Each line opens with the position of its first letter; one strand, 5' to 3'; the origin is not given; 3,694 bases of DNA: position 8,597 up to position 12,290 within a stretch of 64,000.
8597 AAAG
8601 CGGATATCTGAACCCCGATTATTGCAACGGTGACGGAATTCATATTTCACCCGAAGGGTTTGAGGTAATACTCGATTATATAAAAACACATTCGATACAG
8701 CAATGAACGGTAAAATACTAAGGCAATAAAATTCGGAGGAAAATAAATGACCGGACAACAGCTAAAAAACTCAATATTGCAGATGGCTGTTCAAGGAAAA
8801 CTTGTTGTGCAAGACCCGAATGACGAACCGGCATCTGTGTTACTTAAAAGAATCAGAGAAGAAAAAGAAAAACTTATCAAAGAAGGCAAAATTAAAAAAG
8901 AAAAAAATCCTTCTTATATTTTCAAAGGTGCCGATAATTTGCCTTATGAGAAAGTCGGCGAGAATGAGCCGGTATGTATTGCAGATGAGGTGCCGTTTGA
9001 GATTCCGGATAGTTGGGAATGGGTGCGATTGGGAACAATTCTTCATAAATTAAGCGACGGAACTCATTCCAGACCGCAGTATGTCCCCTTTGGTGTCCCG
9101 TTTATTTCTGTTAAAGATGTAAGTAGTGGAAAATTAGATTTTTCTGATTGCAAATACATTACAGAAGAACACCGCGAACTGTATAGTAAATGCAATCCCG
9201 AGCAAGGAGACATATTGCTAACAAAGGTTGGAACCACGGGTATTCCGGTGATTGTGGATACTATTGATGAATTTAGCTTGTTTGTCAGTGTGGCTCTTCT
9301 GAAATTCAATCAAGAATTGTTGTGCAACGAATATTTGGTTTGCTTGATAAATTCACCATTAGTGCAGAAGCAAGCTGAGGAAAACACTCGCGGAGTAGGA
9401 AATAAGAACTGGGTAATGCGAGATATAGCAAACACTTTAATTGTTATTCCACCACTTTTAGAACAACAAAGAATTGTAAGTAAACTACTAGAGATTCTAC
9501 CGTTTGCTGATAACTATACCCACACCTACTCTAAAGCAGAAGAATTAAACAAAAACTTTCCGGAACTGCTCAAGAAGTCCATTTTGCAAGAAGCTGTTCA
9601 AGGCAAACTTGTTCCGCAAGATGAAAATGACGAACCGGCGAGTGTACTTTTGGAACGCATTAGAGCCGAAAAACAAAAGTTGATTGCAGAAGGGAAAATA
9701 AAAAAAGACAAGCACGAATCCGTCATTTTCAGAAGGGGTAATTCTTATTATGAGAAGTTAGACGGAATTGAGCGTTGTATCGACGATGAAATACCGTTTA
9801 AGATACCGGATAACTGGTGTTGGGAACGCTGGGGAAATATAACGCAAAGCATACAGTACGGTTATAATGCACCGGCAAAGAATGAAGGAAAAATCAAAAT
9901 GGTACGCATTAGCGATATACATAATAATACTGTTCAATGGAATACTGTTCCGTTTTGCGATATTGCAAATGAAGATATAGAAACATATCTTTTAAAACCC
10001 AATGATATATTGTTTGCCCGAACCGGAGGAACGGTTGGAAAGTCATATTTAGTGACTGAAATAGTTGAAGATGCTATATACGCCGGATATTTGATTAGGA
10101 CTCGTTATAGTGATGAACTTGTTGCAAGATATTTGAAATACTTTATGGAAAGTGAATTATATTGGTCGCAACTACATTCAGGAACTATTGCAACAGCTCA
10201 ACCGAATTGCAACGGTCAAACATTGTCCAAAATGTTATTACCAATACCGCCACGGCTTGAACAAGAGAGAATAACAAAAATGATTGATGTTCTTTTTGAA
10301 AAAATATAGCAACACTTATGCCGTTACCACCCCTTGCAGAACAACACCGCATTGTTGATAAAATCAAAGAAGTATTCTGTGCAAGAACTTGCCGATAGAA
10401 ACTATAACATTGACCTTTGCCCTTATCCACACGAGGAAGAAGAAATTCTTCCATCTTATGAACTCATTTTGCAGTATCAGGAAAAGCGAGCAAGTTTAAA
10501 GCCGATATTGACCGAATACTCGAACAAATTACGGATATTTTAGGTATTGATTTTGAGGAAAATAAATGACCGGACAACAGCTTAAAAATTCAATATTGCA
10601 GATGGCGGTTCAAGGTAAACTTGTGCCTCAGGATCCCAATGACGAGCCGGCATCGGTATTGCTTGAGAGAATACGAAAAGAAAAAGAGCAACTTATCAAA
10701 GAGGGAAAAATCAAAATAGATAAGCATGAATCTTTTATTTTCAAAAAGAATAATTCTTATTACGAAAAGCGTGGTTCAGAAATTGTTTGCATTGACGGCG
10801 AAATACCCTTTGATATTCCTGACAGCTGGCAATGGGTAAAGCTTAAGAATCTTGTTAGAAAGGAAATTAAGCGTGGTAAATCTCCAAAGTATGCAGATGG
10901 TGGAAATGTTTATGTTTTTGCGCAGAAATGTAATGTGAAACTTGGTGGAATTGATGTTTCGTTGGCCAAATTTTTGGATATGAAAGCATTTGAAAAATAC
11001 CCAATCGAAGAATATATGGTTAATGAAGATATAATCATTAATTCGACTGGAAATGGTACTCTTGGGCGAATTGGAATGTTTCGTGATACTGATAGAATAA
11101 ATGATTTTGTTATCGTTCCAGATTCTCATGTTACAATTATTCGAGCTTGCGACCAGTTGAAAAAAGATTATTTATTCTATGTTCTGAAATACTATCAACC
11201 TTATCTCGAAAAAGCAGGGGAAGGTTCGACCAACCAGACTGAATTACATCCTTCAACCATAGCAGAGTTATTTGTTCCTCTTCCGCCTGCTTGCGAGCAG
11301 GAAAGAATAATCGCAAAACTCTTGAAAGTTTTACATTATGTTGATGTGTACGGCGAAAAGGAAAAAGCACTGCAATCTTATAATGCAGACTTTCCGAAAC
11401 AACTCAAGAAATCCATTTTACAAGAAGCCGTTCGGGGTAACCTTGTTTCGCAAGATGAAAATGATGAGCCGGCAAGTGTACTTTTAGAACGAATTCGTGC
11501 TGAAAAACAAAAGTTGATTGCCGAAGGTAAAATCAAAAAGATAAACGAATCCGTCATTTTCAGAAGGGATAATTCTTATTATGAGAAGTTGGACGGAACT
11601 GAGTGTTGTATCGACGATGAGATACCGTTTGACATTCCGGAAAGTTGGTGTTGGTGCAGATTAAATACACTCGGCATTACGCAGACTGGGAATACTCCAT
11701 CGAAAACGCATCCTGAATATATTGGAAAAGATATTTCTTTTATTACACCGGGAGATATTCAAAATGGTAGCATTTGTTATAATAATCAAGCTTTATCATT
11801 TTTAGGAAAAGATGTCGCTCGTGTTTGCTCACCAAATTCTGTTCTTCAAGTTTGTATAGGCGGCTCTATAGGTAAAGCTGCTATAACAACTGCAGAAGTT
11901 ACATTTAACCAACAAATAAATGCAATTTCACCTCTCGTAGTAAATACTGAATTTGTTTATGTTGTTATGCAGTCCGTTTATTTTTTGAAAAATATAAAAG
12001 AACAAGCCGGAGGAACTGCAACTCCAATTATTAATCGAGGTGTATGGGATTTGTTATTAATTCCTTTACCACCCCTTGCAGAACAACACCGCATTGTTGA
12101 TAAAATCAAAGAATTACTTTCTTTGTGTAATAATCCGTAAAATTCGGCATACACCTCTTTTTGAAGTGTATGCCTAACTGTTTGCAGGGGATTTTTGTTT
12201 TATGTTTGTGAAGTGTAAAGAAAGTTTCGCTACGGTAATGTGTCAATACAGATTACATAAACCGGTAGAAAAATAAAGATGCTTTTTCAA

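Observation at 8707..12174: Orphan tandem pair of full-length hsdS genes with no hsdM, hsdR or recombinase in 64 kb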

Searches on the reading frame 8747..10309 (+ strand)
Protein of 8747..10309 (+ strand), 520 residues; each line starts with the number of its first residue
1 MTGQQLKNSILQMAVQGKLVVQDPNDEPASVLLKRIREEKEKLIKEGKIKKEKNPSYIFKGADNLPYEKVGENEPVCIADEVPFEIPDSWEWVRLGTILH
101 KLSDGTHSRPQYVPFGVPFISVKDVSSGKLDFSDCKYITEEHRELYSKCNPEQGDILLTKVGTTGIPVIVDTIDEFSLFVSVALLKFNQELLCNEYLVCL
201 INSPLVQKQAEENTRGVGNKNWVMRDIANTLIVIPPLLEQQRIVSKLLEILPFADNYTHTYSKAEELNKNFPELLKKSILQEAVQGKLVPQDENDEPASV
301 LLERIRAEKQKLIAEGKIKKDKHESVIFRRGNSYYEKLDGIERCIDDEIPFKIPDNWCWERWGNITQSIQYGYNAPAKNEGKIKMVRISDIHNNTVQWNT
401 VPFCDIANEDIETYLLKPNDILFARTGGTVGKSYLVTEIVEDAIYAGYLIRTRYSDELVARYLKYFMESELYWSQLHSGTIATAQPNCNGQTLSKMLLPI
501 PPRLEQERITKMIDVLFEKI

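Call 3: search_protein_families(library=pfam, proteins=[window:8747-10309:+], max_evalue=0.01)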
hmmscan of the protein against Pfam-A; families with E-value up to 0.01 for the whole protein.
window:8747-10309:+ (520 aa): 1 family
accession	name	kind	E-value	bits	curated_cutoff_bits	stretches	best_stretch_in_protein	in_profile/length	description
PF01420.25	Methylase_S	-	5.7e-20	72.6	22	2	87-247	1-149/168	Type I restriction modification DNA specificity domain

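Call 4: search_protein_families(library=ncbifam, proteins=[window:8747-10309:+], max_evalue=0.01)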
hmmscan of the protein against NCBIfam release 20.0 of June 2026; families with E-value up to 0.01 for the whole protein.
window:8747-10309:+ (520 aa): 2 families
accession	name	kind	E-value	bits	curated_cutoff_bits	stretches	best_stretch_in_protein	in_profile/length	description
NF007278.0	PRK09737.1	equivalog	5.1e-38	131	662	2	352-517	5-175/461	type I restriction-modification system specificity subunit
NF047740.1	antiphage_MADS5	equivalog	1.7e-17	63.4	400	2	409-518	326-440/461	methylation-associated defense system restriction endonuclease subunit S MAD5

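Call 12: find_encoding_contigs(protein=window:8747-10309:+, flank=10000, max_places=10)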
Protein window:8747-10309:+ (520 aa): no gene with exactly this product is on record in the collection.

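Call 15: search_protein_families(library=padloc, alignment_id=A1, max_evalue=0.00001)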
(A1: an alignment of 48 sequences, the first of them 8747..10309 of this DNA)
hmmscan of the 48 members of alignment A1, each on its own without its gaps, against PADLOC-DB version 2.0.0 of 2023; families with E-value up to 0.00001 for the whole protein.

A. member 1, window:8747-10309:+ (520 aa): 95 families (the best 25 are shown)
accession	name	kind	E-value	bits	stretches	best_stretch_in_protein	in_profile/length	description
PDLC03076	Specificity_I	-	2.4e-113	378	1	1-518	1-481/488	Type I specificity subunit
PDLC03179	Specificity_I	-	3.3e-108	361.1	2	5-268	328-576/589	Type I specificity subunit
PDLC03127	Specificity_I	-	3.4e-69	232.1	3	83-323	245-488/571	Type I specificity subunit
PDLC03189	Specificity_I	-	9.3e-65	217.3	3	85-312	219-449/459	Type I specificity subunit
PDLC03196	Specificity_I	-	9.8e-65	217.1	4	115-269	420-575/792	Type I specificity subunit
PDLC03079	Specificity_I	-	6.9e-64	214.7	2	30-303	207-462/470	Type I specificity subunit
PDLC03169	Specificity_I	-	2.2e-61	206.6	2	7-320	195-456/461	Type I specificity subunit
PDLC03109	Specificity_I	-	7.1e-56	187.9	3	85-315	290-524/591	Type I specificity subunit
PDLC03096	Specificity_I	-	2.3e-50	170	3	79-271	359-555/658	Type I specificity subunit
PDLC03073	Specificity_I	-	2e-45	153.7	2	85-247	13-180/437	Type I specificity subunit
PDLC03107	Specificity_I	-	9.8e-45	151.3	1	89-514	2-360/392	Type I specificity subunit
PDLC03105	Specificity_I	-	2.2e-43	147.4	2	85-287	233-434/448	Type I specificity subunit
PDLC03072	Specificity_I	-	1.4e-42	144.3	2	352-520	232-407/448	Type I specificity subunit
PDLC03148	Specificity_I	-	4.5e-42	142.4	2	364-519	266-425/453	Type I specificity subunit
PDLC03056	Specificity_I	-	1.1e-41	141.1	2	5-260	183-426/590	Type I specificity subunit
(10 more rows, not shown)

B. families by the number of members that match (of 48 scanned): 154 families (the first 25 are shown)
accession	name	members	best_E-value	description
PDLC03076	Specificity_I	2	2.4e-113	Type I specificity subunit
PDLC03179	Specificity_I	2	3.3e-108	Type I specificity subunit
PDLC03127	Specificity_I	2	3.4e-69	Type I specificity subunit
PDLC03189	Specificity_I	2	9.3e-65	Type I specificity subunit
PDLC03196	Specificity_I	2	9.8e-65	Type I specificity subunit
PDLC03079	Specificity_I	2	6.9e-64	Type I specificity subunit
PDLC03169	Specificity_I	2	2.2e-61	Type I specificity subunit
PDLC03109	Specificity_I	2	7.1e-56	Type I specificity subunit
PDLC03096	Specificity_I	2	2.3e-50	Type I specificity subunit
PDLC03162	Specificity_I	2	1.1e-47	Type I specificity subunit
PDLC03073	Specificity_I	2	2e-45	Type I specificity subunit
PDLC03107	Specificity_I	2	9.8e-45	Type I specificity subunit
PDLC03195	Specificity_I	2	6.3e-44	Type I specificity subunit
PDLC03105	Specificity_I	2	2.2e-43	Type I specificity subunit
PDLC03056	Specificity_I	2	3.7e-43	Type I specificity subunit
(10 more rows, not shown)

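Call 55: list_cluster_members(proteins=[window:8747-10309:+, window:10566-12140:+])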
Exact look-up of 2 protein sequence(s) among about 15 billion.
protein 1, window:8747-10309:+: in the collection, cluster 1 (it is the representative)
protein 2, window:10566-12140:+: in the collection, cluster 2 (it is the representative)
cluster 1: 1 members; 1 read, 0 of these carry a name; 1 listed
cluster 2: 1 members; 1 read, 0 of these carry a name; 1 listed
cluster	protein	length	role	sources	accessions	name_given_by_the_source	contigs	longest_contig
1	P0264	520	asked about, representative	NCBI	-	-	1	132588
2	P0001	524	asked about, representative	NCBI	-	-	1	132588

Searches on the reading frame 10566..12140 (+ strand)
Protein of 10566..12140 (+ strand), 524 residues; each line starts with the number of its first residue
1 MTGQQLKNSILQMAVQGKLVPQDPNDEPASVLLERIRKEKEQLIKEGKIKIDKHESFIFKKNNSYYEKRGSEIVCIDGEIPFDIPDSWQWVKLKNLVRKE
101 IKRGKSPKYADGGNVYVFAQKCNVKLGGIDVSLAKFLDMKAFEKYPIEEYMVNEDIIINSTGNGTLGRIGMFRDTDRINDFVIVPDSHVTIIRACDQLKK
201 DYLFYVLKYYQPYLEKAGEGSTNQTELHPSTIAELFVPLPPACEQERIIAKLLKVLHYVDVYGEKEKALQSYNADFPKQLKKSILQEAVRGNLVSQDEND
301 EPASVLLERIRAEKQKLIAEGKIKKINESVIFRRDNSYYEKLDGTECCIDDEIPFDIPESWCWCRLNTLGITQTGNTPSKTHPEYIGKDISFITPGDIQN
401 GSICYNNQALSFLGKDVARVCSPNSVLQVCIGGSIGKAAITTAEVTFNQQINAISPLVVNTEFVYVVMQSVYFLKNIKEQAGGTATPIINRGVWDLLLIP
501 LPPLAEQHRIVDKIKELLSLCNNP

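Call 3: search_protein_families(library=pfam, proteins=[window:10566-12140:+], max_evalue=0.01)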
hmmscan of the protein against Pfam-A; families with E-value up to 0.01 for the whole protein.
window:10566-12140:+ (524 aa): 1 family
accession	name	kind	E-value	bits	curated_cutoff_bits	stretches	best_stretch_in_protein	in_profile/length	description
PF01420.25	Methylase_S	-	6.8e-24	85.4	22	2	361-519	4-154/168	Type I restriction modification DNA specificity domain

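Call 4: search_protein_families(library=ncbifam, proteins=[window:10566-12140:+], max_evalue=0.01)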
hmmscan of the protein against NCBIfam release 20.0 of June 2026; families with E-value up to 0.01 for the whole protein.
window:10566-12140:+ (524 aa): 2 families
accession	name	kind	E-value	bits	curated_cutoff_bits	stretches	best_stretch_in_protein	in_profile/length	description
NF007278.0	PRK09737.1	equivalog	2.5e-23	82.6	662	2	84-314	217-448/461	type I restriction-modification system specificity subunit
NF047740.1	antiphage_MADS5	equivalog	2.3e-07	30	400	1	145-261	325-444/461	methylation-associated defense system restriction endonuclease subunit S MAD5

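Call 23: find_homologous_proteins(query=window:10566-12140:+, max_evalue=1e-20)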
Query window:10566-12140:+ (524 aa): 8000 proteins with E <= 1e-20 among 8000 candidates; the best 120 are listed.
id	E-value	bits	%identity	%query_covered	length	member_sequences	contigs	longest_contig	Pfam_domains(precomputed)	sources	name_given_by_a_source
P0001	0.0e+0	1197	100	100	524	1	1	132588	PF01420.26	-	-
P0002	1.7e-258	877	53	100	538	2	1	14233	PF01420.26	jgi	-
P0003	2.8e-252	856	58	100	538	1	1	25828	PF01420.26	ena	-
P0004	1.1e-240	818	78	88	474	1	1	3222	PF01420.26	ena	-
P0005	3.2e-230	783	50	87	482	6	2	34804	PF01420.26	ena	-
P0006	1.4e-226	771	73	89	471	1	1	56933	PF01420.26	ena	-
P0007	3.0e-222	757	65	100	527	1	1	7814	PF01420.26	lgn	-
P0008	2.0e-220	751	51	98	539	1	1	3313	PF01420.26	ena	-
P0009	1.3e-217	742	57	99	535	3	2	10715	PF01420.26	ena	-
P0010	9.4e-216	736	64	100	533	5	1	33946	PF01420.26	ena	-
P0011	1.7e-213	728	71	86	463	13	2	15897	PF01420.26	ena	-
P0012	1.5e-208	712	61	100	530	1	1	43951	PF01420.26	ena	-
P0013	1.4e-203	695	52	99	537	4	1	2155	PF01420.26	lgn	-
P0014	2.2e-203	695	62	99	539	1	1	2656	PF01420.26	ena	-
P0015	6.1e-200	683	65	99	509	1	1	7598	PF01420.26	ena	-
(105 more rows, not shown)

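Call 24: find_encoding_contigs(protein=P0001, flank=10000, max_places=10)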
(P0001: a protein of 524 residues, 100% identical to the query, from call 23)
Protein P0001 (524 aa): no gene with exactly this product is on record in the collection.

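Call 25: find_encoding_contigs(protein=P0003, flank=10000, max_places=4)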
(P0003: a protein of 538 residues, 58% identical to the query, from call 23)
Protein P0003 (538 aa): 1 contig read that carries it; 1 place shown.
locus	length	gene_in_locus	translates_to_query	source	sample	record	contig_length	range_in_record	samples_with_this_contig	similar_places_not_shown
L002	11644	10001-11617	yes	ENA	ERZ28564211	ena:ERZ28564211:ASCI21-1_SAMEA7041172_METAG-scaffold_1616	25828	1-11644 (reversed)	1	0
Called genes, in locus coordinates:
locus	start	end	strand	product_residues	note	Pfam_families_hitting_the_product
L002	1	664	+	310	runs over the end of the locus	PF00535:Glycos_transf_2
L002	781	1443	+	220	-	PF01471:PG_binding_1, PF09374:PG_binding_3 (faint), PF00877:NLPC_P60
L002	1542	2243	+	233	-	-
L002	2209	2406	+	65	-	-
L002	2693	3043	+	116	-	PF14198:TnpV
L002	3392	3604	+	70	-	PF13443:HTH_26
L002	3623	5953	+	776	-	PF13588:HSDR_N_2 (weak), PF04313:HSDR_N (weak), PF00270:DEAD, PF04851:ResIII, PF18766:SWI2_SNF2, PF08463:EcoEI_R_C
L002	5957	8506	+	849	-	PF03235:GmrSD_N, PF07510:GmrSD_C, PF14088:DUF4268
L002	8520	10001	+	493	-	PF12161:HsdM_N, PF02384:N6_Mtase, PF05175:MTS (weak), PF07669:Eco57I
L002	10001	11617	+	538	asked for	PF01420:Methylase_S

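Call 28: find_related_loci(query=A3, collection=genome_contigs, flank=10000)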
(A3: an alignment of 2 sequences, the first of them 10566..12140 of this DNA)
Query A3 (524 aa) in genome_contigs; peptide patterns used: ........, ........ (x = any residue, [..] = any of these).
211 stretches matched a pattern; 171 encode a relative of the query (tblastn E <= 1e-3); the best 80 are kept; 80 distinct loci.
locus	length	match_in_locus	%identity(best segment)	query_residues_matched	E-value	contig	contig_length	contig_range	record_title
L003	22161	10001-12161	58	1-523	0e+0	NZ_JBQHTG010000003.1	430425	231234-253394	Candidatus Merdisoma sp. HCP28S3_D10 contig00003, whole genome shotgun sequence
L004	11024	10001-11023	77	1-522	7e-170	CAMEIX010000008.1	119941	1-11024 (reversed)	MAG: uncultured Lachnospiraceae bacterium isolate SRR15057922_bin.30_metaWRAP_v1.3_MAG genome assembly, contig: ERZ10407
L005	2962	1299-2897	53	1-519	1e-173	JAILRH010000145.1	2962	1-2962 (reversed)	MAG: Lachnospiraceae bacterium isolate RUI379 k141_9664820_flag=1_multi=5.0000_len=2962, whole genome shotgun sequence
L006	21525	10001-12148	53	1-514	4e-163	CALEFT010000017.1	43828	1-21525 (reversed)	MAG TPA_asm: uncultured Clostridia bacterium isolate SRR6425803_bin.121_CONCOCT_v1.1_MAG genome assembly, contig: ERZ176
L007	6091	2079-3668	56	1-517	1e-164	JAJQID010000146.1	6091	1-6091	MAG: Lachnospiraceae bacterium isolate U.8_6 NODE_1366_length_6091_cov_5.340292, whole genome shotgun sequence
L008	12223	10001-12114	53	1-520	5e-160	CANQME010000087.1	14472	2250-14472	MAG: uncultured Lachnospiraceae bacterium isolate Lapin-014__bin3 genome assembly, contig: Lapin-014__NODE_3514_length_1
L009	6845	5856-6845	72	1-522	1e-152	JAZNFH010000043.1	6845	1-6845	MAG: Faecousia sp. isolate T1900044714_TS20190180.MAGScoT_cleanbin_000072 SGB_1863_k141_323622, whole genome shotgun seq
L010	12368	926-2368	54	4-521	4e-151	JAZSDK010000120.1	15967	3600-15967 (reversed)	MAG: Faecalimonas sp. isolate T1900044598_TS20190064.MAGScoT_cleanbin_000023 SGB_676_k141_2005087, whole genome shotgun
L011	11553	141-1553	51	4-522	3e-138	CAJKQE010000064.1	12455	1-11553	MAG TPA_asm: uncultured Lachnospiraceae bacterium isolate SRR413759-bin.6 genome assembly, contig: NODE_1804_length_1245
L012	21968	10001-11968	50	6-524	7e-138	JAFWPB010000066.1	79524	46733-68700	MAG: Clostridiales bacterium isolate RGIG5941 Sheep_Omasum-1__c983320, whole genome shotgun sequence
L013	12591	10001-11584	44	1-522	8e-121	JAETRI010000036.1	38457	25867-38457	MAG: Lachnospiraceae bacterium isolate S29_Bin8 scaffold_1481, whole genome shotgun sequence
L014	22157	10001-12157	45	1-522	9e-114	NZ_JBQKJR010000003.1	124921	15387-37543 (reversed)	Agathobaculum sp. LCP25S3_E8 contig00003, whole genome shotgun sequence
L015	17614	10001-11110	53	4-517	1e-113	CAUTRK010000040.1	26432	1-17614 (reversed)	MAG TPA_asm: uncultured Fusobacterium sp. isolate SRR17738087_bin.3_MetaWRAP_v1.3_MAG genome assembly, contig: ERZ142115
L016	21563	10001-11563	42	1-523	1e-106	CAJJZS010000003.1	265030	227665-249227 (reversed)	MAG TPA_asm: uncultured Ruminococcaceae bacterium isolate ERR1190762-bin.8 genome assembly, contig: NODE_4_length_265030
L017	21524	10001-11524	44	1-518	2e-105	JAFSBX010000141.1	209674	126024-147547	MAG: Lachnospiraceae bacterium isolate RGIG3002 Goat_Rectum-3__c833337, whole genome shotgun sequence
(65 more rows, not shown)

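Call 43: find_encoding_contigs(protein=P0006, flank=10000, max_places=2)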
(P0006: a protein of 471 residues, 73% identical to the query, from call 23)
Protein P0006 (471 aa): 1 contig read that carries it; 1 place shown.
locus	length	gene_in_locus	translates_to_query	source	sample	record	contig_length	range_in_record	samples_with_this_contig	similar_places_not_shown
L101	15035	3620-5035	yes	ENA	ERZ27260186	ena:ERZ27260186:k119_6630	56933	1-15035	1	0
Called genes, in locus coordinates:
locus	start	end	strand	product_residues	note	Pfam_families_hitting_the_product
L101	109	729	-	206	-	PF04542:Sigma70_r2, PF04545:Sigma70_r4, PF13560:HTH_31 (weak), PF01381:HTH_3 (weak)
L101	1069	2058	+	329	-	PF05362:Lon_C, PF13541:ChlI, PF01078:Mg_chelatase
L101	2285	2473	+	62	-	PF08845:SymE_toxin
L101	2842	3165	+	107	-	PF01381:HTH_3, PF13443:HTH_26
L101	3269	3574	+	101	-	-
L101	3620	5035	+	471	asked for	PF01420:Methylase_S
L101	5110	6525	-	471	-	PF00078:RVT_1, PF08388:GIIM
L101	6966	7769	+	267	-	PF13495:Phage_int_SAM_4, PF00589:Phage_integrase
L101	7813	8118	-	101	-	PF01420:Methylase_S (weak)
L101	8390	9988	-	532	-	PF01420:Methylase_S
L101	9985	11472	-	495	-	PF12161:HsdM_N, PF02384:N6_Mtase, PF05175:MTS (faint), PF07669:Eco57I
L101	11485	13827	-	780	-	PF04313:HSDR_N (faint), PF13588:HSDR_N_2, PF00270:DEAD, PF04851:ResIII, PF18766:SWI2_SNF2, PF00271:Helicase_C (weak), PF08463:EcoEI_R_C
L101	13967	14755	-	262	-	PF01936:NYN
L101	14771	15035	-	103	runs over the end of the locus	-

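Call 44: find_encoding_contigs(protein=P0007, flank=10000, max_places=2)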
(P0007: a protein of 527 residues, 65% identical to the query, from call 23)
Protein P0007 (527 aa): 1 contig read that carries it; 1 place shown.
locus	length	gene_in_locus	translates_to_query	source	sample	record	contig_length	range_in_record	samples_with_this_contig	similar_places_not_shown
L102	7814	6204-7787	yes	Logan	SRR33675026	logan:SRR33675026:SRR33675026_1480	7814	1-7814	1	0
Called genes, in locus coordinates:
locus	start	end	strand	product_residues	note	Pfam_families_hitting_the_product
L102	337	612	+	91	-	PF18843:LPD28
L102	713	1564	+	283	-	PF17989:ALP_N, PF21522:MreB-like_C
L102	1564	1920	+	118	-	-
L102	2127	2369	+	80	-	-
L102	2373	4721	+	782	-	PF04313:HSDR_N (weak), PF13588:HSDR_N_2 (weak), PF00270:DEAD, PF04851:ResIII, PF18766:SWI2_SNF2, PF08463:EcoEI_R_C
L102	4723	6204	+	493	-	PF12161:HsdM_N, PF02384:N6_Mtase, PF07669:Eco57I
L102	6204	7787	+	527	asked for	PF01420:Methylase_S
